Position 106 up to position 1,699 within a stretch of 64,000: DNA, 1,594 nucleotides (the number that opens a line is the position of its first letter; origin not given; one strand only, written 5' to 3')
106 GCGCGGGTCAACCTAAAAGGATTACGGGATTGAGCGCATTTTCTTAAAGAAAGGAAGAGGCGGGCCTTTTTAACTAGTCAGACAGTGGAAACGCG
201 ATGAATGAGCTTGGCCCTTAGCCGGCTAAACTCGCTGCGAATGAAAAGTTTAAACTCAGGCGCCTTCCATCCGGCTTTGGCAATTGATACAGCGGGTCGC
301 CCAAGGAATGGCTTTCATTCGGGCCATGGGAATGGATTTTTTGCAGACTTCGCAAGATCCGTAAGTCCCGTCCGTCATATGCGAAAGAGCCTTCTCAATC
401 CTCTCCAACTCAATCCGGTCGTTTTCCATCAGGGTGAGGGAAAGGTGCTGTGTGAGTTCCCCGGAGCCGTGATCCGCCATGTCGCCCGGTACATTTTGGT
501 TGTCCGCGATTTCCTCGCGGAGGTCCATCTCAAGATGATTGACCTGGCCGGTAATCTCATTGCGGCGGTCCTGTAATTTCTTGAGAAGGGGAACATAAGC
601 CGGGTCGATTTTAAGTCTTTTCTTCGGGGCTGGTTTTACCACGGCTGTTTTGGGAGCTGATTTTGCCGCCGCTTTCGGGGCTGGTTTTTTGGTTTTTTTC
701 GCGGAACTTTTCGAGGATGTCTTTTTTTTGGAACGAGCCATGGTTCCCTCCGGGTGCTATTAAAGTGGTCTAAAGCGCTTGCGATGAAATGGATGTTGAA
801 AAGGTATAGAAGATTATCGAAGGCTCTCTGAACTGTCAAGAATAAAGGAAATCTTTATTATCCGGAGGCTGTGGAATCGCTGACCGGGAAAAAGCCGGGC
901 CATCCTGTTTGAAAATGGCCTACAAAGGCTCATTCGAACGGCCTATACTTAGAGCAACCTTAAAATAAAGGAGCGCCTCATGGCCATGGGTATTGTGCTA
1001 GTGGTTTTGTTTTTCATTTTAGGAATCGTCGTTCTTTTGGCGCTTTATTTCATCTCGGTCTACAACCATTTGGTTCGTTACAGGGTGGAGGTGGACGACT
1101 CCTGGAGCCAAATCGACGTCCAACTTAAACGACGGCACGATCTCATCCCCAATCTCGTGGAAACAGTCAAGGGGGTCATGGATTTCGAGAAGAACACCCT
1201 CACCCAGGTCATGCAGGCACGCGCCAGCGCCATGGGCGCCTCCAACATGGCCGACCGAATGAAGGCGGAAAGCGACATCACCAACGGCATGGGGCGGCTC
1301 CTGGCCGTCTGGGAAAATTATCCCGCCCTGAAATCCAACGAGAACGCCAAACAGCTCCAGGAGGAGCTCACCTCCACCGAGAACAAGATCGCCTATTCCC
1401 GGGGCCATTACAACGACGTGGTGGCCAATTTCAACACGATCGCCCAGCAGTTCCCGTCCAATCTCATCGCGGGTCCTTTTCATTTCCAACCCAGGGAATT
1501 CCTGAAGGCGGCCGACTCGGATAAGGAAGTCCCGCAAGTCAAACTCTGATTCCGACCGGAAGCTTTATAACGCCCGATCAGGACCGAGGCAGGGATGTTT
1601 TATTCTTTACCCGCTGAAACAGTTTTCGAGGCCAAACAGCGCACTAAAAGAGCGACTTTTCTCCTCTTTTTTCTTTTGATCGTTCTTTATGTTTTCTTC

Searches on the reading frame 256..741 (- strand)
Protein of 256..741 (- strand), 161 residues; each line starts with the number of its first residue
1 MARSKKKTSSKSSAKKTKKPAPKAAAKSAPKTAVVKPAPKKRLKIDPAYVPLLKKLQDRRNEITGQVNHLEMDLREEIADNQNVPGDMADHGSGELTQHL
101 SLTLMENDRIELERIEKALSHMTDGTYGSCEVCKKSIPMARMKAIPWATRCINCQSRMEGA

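Call 24: search_protein_families(library=pfam, proteins=[window:256-741:-], max_evalue=0.001)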
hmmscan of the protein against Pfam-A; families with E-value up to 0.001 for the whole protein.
window:256-741:- (161 aa): 1 family
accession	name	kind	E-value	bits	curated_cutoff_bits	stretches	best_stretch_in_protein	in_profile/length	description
PF01258.23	zf-dskA_traR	-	1.1e-13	51.4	24.9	1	125-159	1-35/36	Prokaryotic dksA/traR C4-type zinc finger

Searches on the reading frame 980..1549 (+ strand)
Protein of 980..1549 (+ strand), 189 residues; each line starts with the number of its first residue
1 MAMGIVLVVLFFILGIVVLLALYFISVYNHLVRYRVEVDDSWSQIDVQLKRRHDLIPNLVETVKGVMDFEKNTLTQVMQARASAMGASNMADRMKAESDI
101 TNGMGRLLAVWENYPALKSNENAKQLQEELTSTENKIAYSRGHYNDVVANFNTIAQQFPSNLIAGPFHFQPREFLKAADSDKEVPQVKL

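Call 24: search_protein_families(library=pfam, proteins=[window:980-1549:+], max_evalue=0.001)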
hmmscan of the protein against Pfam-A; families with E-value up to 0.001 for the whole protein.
window:980-1549:+ (189 aa): 1 family
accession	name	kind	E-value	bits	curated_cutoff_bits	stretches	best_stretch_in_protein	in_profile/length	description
PF04011.17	LemA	-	4.8e-57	192.4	26.2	1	41-188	1-148/149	LemA family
